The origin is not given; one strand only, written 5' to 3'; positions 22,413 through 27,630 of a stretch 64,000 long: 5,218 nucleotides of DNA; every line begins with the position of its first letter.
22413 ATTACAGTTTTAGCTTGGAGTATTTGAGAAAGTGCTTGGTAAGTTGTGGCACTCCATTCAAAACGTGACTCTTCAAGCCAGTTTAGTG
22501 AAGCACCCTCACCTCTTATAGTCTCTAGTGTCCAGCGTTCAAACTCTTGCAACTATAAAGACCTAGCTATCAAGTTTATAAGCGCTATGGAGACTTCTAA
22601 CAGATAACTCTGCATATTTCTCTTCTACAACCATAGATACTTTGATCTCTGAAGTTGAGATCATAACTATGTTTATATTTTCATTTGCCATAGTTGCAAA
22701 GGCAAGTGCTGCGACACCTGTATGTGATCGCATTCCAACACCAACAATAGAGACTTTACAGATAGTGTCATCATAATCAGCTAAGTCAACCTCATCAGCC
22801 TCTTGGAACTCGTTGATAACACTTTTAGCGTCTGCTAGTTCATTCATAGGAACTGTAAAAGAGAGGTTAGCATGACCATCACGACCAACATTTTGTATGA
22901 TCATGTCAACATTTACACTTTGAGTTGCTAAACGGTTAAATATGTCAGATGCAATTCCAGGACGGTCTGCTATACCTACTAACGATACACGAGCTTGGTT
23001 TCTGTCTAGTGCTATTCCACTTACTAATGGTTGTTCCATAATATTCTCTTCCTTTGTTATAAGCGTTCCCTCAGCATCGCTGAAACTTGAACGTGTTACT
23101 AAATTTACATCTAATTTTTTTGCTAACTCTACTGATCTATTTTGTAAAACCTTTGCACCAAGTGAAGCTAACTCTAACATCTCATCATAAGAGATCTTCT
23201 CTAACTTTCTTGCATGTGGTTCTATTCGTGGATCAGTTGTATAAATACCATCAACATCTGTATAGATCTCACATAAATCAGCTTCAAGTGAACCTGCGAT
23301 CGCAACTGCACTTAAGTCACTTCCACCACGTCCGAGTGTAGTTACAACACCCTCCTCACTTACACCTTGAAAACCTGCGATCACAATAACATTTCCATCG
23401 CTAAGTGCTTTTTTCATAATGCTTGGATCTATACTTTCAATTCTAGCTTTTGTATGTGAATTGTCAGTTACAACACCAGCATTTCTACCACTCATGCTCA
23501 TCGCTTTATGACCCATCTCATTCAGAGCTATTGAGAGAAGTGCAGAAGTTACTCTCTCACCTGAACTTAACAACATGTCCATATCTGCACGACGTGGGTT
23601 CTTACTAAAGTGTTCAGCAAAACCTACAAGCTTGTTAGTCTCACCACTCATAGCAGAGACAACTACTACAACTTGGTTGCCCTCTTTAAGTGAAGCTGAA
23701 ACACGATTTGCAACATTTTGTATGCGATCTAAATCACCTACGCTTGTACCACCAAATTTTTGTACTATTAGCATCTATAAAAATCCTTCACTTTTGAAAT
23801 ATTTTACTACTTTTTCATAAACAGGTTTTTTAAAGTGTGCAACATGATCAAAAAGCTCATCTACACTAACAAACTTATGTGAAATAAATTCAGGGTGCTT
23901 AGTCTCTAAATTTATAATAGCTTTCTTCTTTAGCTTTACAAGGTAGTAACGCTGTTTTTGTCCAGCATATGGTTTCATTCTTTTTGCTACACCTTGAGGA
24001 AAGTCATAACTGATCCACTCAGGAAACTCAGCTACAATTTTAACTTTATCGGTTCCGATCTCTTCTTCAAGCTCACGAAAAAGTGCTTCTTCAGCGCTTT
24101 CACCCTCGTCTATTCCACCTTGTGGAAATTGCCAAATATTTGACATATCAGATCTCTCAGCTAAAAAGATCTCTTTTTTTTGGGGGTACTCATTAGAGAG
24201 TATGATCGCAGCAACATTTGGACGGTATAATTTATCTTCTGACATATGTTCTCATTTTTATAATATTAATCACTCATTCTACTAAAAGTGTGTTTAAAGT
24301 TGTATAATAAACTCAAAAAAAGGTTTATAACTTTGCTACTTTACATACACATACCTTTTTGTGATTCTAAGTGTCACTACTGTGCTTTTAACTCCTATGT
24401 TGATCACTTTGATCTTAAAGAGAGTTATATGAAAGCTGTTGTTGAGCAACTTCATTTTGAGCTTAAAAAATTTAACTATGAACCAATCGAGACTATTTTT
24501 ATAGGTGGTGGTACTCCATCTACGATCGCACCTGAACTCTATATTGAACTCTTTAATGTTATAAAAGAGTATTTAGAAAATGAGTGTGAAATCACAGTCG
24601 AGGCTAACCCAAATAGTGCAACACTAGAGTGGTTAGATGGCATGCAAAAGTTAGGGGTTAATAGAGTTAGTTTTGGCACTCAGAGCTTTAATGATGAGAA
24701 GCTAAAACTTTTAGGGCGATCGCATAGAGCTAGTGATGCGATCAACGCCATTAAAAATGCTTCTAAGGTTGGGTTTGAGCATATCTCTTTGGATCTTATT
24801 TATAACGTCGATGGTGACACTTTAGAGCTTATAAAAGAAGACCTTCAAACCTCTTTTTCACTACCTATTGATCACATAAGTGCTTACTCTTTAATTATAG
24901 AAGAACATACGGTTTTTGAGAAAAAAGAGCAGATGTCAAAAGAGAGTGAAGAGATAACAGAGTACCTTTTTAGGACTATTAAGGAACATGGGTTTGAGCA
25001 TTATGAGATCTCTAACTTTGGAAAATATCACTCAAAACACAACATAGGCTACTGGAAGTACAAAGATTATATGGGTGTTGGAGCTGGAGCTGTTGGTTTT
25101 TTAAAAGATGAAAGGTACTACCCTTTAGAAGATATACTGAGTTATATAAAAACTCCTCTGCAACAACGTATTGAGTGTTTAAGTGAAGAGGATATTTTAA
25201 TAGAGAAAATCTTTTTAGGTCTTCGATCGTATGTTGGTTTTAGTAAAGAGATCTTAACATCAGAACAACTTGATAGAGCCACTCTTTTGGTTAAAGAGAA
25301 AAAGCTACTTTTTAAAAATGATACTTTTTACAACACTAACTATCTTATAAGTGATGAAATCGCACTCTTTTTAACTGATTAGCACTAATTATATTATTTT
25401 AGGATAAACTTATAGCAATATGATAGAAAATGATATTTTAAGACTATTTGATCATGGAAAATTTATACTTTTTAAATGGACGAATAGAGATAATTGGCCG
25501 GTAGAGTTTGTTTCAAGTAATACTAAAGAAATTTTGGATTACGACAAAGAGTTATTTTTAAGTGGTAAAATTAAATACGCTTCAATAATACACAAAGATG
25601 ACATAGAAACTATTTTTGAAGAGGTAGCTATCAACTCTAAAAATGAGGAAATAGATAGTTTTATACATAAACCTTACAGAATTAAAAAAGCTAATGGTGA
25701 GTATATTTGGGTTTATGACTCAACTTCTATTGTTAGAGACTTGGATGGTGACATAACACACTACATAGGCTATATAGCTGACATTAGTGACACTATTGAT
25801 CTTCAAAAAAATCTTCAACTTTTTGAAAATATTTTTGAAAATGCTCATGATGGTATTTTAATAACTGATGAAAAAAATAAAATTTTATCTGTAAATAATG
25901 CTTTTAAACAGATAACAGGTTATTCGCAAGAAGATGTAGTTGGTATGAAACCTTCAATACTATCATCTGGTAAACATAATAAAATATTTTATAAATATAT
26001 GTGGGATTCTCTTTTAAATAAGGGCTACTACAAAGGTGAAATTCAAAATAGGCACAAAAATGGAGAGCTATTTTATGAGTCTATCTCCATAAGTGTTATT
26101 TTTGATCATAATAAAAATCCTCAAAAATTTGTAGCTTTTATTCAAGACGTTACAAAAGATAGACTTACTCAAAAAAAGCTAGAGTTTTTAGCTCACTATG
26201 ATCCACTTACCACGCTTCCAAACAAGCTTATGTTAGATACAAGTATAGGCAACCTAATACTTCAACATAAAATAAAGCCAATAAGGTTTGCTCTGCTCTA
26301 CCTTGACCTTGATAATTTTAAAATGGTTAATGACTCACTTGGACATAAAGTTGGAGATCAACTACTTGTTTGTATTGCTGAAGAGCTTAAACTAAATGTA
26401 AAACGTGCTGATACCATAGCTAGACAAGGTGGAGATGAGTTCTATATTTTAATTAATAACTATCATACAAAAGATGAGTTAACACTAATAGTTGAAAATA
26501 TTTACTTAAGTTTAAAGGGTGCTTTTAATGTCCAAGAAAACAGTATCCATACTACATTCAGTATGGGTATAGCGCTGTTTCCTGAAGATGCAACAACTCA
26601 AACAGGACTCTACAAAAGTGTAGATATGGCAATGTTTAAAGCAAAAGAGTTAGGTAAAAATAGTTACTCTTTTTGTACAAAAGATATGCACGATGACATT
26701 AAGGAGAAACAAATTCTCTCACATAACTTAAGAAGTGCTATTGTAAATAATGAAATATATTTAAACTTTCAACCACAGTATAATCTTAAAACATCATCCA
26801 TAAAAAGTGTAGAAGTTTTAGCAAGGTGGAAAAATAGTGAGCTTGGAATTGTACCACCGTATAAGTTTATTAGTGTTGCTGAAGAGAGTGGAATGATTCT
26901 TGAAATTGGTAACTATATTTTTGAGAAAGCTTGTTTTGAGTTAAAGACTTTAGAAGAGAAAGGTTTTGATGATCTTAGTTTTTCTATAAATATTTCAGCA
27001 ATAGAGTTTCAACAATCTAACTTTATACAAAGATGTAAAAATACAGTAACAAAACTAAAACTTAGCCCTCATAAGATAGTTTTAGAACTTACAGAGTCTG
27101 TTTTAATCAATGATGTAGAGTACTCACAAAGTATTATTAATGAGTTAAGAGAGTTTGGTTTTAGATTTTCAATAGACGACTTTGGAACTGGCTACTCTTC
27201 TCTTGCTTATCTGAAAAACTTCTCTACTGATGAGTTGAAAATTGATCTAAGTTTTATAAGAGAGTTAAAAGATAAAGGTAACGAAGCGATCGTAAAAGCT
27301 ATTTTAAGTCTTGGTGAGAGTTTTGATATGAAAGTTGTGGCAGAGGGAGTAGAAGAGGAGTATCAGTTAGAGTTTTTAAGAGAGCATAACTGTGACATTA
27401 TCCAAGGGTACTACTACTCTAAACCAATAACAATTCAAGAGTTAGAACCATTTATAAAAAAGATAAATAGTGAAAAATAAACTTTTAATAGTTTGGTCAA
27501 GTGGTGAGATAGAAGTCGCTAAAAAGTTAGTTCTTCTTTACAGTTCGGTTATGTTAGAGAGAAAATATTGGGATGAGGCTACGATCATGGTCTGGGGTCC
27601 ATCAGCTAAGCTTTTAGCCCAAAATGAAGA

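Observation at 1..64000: HIP1-like palindrome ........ and its core CGATCG are heavily over-represented in an AT-rich genome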

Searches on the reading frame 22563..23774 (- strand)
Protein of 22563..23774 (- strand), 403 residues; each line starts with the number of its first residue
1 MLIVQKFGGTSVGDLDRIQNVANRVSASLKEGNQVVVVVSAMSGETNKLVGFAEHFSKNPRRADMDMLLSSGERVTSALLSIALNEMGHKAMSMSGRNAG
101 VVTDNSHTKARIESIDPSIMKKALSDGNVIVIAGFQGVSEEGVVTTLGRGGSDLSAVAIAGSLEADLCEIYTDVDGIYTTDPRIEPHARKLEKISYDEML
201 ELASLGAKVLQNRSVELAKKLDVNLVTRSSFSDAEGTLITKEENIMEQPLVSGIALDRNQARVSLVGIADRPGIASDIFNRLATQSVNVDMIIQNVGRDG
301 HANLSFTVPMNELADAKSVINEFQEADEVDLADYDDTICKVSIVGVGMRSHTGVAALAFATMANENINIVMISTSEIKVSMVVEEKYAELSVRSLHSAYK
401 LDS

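Call 21: search_protein_families(library=pfam, proteins=[window:22563-23774:-], max_evalue=0.00001)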
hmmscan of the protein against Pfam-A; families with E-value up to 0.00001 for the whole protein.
window:22563-23774:- (403 aa): 4 families
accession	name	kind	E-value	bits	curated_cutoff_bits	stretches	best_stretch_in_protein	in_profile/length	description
PF00696.33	AA_kinase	-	3.3e-52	178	24.9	1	1-221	1-226/234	Amino acid kinase family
PF22468.2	ACT_9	-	2.1e-30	104.7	27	2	341-398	1-60/61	ACT domain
PF13840.12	ACT_7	-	3.1e-15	56.2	27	1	335-397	3-65/65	ACT domain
PF01842.31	ACT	-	2.1e-14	53.4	27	1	266-326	5-64/66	ACT domain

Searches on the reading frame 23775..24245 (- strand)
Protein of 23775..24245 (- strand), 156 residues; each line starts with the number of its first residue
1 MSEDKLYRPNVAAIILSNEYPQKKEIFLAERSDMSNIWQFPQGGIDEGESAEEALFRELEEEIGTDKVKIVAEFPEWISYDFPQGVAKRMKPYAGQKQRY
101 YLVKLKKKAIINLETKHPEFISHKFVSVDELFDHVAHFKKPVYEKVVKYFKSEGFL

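Call 21: search_protein_families(library=pfam, proteins=[window:23775-24245:-], max_evalue=0.00001)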
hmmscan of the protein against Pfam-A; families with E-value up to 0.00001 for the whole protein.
window:23775-24245:- (156 aa): 1 family
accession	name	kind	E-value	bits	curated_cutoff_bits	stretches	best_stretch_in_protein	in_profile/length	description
PF00293.34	NUDIX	-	6.6e-20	71.9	21.1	1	7-144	2-132/134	NUDIX domain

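Call 56: search_protein_families(library=ncbifam, proteins=[window:23775-24245:-], max_evalue=0.00001)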
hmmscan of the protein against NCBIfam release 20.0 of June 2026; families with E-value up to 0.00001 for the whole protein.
window:23775-24245:- (156 aa): 11 families
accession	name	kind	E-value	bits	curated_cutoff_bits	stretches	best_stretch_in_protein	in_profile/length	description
NF001936.0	PRK00714.1-3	equivalog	1.7e-75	252.1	118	1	4-156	3-155/155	RNA pyrophosphohydrolase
NF001938.0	PRK00714.1-5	equivalog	9.3e-38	129.3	116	1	3-152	8-168/172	RNA pyrophosphohydrolase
NF001937.0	PRK00714.1-4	equivalog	7.3e-33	113.5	139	1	4-151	4-152/161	RNA pyrophosphohydrolase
NF001934.0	PRK00714.1-1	equivalog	1.9e-30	105.6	241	1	3-152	3-153/176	RNA pyrophosphohydrolase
NF001935.0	PRK00714.1-2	equivalog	2e-29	102.4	259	1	5-148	5-149/183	RNA pyrophosphohydrolase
TIGR00586.1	mutt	equivalog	2.2e-12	47.1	97.9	1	11-84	7-78/129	8-oxo-dGTP diphosphatase MutT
NF008044.0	PRK10776.1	equivalog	6e-11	42.3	148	1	11-83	6-76/130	8-oxo-dGTP diphosphatase MutT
NF006530.0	PRK08999.1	equivalog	6.3e-10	38.6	245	1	22-68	16-65/315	Nudix family hydrolase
NF007834.0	PRK10546.1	equivalog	6.7e-08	32.4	156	1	11-66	7-60/135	pyrimidine (deoxy)nucleoside triphosphate diphosphatase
NF006961.0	PRK09438.1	equivalog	8.8e-08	31.7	103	1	20-128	16-126/151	dihydroneopterin triphosphate diphosphatase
NF012016.0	PRK15472.1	equivalog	4.9e-06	26.3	95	1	30-110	25-99/141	nucleoside triphosphatase NudI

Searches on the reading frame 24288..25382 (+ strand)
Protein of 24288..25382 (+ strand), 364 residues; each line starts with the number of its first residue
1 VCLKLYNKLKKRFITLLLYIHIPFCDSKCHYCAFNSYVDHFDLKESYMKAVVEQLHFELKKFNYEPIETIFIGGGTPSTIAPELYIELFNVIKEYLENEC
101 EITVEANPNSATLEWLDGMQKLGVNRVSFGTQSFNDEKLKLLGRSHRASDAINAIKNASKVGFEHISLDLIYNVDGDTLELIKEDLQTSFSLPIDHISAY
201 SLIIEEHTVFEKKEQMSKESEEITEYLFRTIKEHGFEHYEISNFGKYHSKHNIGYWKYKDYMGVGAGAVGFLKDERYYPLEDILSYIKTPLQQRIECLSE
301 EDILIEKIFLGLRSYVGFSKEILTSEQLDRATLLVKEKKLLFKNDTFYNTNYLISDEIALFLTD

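Call 21: search_protein_families(library=pfam, proteins=[window:24288-25382:+], max_evalue=0.00001)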
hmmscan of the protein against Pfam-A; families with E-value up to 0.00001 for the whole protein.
window:24288-25382:+ (364 aa): 1 family
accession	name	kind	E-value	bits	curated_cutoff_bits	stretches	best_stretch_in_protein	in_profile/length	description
PF04055.27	Radical_SAM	-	6e-27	95.3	29.5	1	19-186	1-163/166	Radical SAM superfamily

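Call 56: search_protein_families(library=ncbifam, proteins=[window:24288-25382:+], max_evalue=0.00001)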
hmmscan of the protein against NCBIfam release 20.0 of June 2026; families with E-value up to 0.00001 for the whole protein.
window:24288-25382:+ (364 aa): 23 families
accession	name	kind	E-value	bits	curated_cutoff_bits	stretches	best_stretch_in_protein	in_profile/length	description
TIGR00539.1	hemN_rel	equivalog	1.4e-100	336.9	205.4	1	17-361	2-359/361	radical SAM family heme chaperone HemW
NF004567.0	PRK05904.1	equivalog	1.5e-56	192.1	355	1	17-360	8-344/353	coproporphyrinogen III oxidase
NF005133.0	PRK06582.1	equivalog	4.3e-55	187.3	597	1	16-323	12-339/390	coproporphyrinogen III oxidase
TIGR04107.1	rSAM_HutW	equivalog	3e-45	154.8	400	1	15-295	39-336/419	heme anaerobic degradation radical SAM methyltransferase ChuW/HutW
TIGR03994.1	rSAM_HemZ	equivalog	6.4e-44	150.7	321.4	1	16-256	85-336/401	coproporphyrinogen dehydrogenase HemZ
NF006067.1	PRK08208.1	equivalog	2.5e-43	148.6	380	1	15-277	35-306/427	STM4012 family radical SAM protein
NF006385.0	PRK08629.1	equivalog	3.2e-40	138.2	355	1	15-288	52-325/439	coproporphyrinogen III oxidase family protein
TIGR00538.1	hemN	equivalog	6.6e-33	114.2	324.95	1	10-217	44-254/454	oxygen-independent coproporphyrinogen III oxidase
NF006064.0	PRK08207.2-2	equivalog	1.3e-32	113.4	504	1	16-257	145-397/465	coproporphyrinogen III oxidase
NF006060.0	PRK08207.1-3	equivalog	8.7e-31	107.2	653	1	15-254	149-399/477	coproporphyrinogen III oxidase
NF006061.0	PRK08207.1-4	equivalog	3.9e-29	101.8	702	1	17-206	175-372/501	coproporphyrinogen III oxidase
NF006063.0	PRK08207.2-1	equivalog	7.1e-27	94.2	1074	1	16-226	193-408/518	coproporphyrinogen III oxidase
NF006059.0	PRK08207.1-1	equivalog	9.7e-26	90.5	1012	1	17-239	173-404/496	coproporphyrinogen III oxidase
NF006062.0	PRK08207.1-5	equivalog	2.3e-23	82.8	1007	1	12-213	145-354/476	coproporphyrinogen III oxidase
TIGR04419.1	no_iron_rSAM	equivalog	8e-19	68.4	300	1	49-273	24-258/378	HemN-related non-iron pseudo-SAM protein PsgB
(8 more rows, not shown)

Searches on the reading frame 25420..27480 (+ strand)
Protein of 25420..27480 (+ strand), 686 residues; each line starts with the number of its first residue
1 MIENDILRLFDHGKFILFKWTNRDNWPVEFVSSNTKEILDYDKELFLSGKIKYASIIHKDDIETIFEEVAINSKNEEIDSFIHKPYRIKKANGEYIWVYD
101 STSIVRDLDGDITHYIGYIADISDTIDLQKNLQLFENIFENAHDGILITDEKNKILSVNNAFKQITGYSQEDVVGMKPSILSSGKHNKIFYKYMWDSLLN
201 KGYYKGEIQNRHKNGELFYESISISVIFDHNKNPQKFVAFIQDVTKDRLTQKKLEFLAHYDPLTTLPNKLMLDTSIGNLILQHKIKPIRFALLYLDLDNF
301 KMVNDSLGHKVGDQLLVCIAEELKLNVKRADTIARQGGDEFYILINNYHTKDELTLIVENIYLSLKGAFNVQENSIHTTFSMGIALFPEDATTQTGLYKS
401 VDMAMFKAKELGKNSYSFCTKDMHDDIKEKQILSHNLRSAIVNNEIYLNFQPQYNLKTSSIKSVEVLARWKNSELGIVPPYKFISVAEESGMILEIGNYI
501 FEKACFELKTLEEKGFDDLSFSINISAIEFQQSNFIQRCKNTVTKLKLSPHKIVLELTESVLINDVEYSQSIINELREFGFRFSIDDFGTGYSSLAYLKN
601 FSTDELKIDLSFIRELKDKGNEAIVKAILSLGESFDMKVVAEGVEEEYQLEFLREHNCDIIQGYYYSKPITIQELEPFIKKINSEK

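Call 21: search_protein_families(library=pfam, proteins=[window:25420-27480:+], max_evalue=0.00001)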
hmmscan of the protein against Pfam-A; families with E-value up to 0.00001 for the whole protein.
window:25420-27480:+ (686 aa): 6 families
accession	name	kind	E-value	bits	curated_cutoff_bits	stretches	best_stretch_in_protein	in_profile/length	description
PF00563.25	EAL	-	4.4e-69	232.9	31.3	1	436-669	3-236/236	EAL domain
PF00990.26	GGDEF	-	5e-40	137.3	23.8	1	258-414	1-160/161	Diguanylate cyclase, GGDEF domain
PF08447.18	PAS_3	-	8.6e-28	96.9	25.6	2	30-118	3-88/89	PAS fold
PF13426.13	PAS_9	-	8.9e-23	81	27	1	144-246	2-103/103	PAS domain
PF00989.32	PAS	-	2.8e-16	60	22.6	1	134-244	2-113/113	PAS fold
PF13188.13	PAS_8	-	1.5e-09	37.8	21.8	1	134-175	2-40/65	PAS domain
